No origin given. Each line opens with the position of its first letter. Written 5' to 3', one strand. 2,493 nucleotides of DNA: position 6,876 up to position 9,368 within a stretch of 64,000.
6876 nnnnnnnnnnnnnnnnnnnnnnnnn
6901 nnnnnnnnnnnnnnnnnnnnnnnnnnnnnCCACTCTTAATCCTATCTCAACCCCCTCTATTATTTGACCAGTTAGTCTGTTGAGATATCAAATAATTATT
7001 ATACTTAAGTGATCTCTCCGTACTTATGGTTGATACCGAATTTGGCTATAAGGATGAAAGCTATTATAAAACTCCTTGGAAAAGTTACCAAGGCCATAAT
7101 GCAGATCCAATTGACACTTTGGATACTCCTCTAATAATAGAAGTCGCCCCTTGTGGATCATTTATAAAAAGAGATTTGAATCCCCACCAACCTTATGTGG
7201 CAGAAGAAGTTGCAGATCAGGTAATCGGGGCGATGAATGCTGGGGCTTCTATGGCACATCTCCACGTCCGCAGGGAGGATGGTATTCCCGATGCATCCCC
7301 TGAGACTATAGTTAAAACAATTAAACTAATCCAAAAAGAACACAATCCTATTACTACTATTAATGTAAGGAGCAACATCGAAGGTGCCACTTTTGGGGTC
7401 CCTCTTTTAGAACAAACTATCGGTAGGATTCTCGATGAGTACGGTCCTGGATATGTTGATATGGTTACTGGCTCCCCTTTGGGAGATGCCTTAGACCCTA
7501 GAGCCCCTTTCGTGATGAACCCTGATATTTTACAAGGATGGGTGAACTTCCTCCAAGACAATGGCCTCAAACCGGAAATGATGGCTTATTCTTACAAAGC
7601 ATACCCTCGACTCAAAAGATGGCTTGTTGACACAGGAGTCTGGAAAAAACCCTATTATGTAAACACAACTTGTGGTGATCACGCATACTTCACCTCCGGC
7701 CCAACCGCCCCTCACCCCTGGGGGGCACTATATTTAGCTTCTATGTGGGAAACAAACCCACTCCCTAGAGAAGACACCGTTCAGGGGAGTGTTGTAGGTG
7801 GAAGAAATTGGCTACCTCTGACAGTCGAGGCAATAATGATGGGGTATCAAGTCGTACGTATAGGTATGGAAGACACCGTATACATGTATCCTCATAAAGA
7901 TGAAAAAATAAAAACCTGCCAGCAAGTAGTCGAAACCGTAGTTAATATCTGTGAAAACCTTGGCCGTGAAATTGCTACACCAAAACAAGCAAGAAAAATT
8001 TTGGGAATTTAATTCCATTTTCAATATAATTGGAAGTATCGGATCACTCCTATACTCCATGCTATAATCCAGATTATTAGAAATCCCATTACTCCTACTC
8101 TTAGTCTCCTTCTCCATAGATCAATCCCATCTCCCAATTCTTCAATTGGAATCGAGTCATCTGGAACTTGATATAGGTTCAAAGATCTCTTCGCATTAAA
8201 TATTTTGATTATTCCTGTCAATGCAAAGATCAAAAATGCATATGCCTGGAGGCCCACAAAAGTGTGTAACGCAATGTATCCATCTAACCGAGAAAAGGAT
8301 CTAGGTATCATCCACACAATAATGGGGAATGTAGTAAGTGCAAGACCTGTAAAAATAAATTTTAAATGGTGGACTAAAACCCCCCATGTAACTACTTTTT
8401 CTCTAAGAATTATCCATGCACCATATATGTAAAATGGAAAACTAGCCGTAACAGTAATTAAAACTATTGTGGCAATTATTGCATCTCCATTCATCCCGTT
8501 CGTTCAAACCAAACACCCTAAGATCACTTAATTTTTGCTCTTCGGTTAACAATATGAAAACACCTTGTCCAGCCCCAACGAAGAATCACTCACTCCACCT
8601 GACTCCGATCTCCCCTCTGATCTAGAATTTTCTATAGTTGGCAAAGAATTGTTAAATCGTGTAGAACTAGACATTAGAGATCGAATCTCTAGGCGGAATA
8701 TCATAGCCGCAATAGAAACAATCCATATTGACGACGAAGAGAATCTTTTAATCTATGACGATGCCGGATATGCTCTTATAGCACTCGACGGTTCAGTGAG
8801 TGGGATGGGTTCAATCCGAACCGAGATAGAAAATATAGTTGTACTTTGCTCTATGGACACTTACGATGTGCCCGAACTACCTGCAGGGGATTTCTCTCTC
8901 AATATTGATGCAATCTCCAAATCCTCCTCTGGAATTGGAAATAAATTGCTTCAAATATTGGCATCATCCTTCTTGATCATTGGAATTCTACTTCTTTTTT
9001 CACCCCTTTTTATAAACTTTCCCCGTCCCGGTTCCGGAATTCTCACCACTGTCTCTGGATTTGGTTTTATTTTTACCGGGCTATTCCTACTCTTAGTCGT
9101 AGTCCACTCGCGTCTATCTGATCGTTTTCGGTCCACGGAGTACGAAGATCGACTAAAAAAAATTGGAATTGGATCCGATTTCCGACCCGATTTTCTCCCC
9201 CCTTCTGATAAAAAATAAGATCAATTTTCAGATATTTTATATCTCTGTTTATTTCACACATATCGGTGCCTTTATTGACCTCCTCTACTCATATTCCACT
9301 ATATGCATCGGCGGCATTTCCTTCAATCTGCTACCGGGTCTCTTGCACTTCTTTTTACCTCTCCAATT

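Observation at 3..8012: HyuB / SDR / acetone-carboxylase-gamma-like / HyuA operon with bicupin and BKACE neighbours: candidate archaeal ATP-dependent ketone carboxylase route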

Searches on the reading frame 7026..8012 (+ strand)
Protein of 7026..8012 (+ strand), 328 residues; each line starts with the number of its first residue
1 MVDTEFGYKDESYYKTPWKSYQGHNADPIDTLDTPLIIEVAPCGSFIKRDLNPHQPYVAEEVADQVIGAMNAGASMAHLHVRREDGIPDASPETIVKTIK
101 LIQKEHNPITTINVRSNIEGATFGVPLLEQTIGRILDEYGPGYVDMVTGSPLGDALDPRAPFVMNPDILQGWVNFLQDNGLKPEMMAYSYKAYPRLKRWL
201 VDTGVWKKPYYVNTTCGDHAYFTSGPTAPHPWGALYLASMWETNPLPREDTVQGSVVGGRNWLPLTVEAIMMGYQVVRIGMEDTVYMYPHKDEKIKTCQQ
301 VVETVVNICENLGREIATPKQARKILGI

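Call 3: search_protein_families(library=pfam, proteins=[window:7026-8012:+], max_evalue=0.01)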
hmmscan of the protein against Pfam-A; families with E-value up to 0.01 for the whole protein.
window:7026-8012:+ (328 aa): 1 family
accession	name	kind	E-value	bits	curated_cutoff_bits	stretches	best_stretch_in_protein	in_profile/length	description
PF05853.18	BKACE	-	3e-44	151.9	24.8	1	35-328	1-274/274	beta-keto acid cleavage enzyme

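Call 4: search_protein_families(library=ncbifam, proteins=[window:7026-8012:+], max_evalue=0.01)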
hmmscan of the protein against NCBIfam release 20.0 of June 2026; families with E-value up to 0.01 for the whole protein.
window:7026-8012:+ (328 aa): 4 families
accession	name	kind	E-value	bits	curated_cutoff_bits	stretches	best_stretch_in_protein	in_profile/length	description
NF052387.1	Lys_ferment_KCE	equivalog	1.4e-32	113.2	382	2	36-111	2-77/267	3-keto-5-aminohexanoate cleavage enzyme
NF053538.1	DixhxACActTsKce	equivalog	7.1e-24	84.4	430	2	173-327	158-301/310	3,5-dioxohexanoate:acetyl-CoA acetone transferase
NF053568.1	3OXCoAcCUPNH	equivalog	2e-19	69.9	350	1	34-328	2-272/274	3-oxoadipate:acetyl-CoA acetyltransferase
NF052389.1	Lys_KAL_CLE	exception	2.4e-15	56.2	725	2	34-110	169-245/440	bifunctional 3-aminobutyryl-CoA ammonia lyase/3-keto-5-aminohexanoate cleavage enzyme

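Call 36: search_solved_structures(query=window:7026-8012:+, max_evalue=0.01, show_alignments=2)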
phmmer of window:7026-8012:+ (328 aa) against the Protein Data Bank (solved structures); distinct sequences matched with E-value up to 0.01: 13.
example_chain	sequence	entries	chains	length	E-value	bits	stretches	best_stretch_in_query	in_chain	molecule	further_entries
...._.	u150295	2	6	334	2.4e-17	65.8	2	31-111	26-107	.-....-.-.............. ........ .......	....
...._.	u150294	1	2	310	3.1e-17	65.5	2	33-111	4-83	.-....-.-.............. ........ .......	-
5zmy_A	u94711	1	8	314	5.7e-17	64.6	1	34-328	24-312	Cis-epoxysuccinate hydrolase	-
5zmu_A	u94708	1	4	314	6.9e-17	64.3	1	34-328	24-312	Cis-epoxysuccinate hydrolase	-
3lot_A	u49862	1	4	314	2.6e-16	62.4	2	247-328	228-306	uncharacterized protein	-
3e49_A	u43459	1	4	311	1.8e-13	53.1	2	36-108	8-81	uncharacterized protein DUF849 with a TIM barrel fold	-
2y7d_A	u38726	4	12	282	2.1e-13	52.9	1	34-327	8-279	3-KETO-5-AMINOHEXANOATE CLEAVAGE ENZYME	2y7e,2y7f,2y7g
3no5_A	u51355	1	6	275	2.6e-13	52.6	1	33-327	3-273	Uncharacterized protein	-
9zsc_A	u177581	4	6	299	1.8e-12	49.8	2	37-116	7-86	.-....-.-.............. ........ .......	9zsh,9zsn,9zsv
3c6c_A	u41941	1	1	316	6.6e-12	47.9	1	240-328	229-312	3-keto-5-aminohexanoate cleavage enzyme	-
3e02_A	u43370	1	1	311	2.3e-11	46.2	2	36-113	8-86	uncharacterized protein DUF849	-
3fa5_A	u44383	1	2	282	4e-11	45.4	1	32-328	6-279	protein of unknown function (DUF849)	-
3chv_A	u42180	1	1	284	2.5e-09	39.4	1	33-98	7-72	Prokaryotic domain of unknown function (DUF849) with a TIM barrel fold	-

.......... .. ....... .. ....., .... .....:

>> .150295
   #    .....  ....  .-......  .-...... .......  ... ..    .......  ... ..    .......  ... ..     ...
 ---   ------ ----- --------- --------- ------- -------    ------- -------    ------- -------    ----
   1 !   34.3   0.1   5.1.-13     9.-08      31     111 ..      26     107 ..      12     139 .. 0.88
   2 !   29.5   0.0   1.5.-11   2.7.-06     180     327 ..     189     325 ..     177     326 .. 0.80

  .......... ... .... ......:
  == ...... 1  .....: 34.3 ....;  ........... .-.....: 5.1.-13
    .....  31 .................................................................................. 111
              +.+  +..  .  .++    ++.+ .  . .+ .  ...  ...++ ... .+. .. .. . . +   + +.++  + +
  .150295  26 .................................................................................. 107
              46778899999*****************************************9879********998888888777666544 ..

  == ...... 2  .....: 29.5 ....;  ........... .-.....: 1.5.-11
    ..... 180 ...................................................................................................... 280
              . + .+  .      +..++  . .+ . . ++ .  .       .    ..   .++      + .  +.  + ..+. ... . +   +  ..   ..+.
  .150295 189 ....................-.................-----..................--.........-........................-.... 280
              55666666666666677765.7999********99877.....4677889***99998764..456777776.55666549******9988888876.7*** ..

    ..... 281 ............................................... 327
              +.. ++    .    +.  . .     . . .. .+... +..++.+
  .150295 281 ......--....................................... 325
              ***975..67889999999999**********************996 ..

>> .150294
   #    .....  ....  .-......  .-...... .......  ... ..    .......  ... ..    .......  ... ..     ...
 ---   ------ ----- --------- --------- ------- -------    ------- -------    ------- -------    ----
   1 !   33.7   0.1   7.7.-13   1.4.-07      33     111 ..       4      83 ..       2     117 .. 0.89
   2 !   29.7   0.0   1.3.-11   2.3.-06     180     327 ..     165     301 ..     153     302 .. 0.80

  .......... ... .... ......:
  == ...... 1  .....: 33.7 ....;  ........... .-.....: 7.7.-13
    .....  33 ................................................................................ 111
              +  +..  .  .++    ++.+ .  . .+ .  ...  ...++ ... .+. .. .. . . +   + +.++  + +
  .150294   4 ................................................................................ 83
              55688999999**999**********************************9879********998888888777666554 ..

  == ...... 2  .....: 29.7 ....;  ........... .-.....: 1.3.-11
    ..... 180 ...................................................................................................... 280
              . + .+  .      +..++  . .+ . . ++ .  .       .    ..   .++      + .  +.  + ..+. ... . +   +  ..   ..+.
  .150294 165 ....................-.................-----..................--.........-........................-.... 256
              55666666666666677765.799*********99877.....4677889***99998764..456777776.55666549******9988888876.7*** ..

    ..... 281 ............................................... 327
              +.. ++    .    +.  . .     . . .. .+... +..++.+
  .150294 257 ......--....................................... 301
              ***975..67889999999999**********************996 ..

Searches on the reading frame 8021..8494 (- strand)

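Call 3: search_protein_families(library=pfam, proteins=[window:8021-8494:-], max_evalue=0.01)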
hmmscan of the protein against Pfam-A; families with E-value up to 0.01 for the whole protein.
window:8021-8494:- (157 aa): 1 family
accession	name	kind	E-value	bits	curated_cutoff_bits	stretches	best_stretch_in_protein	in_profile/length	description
PF24007.1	DUF7321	-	5.8e-66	221.4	27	1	4-157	1-154/155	Domain of unknown function (DUF7321)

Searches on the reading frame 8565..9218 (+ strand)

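Call 3: search_protein_families(library=pfam, proteins=[window:8565-9218:+], max_evalue=0.01)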
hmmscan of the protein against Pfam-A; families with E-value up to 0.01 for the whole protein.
window:8565-9218:+ (217 aa): 1 family
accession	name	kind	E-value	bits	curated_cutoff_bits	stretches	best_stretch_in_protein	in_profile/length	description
PF24003.1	DUF7319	-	7.4e-55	186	27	1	19-215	11-204/205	Domain of unknown function (DUF7319)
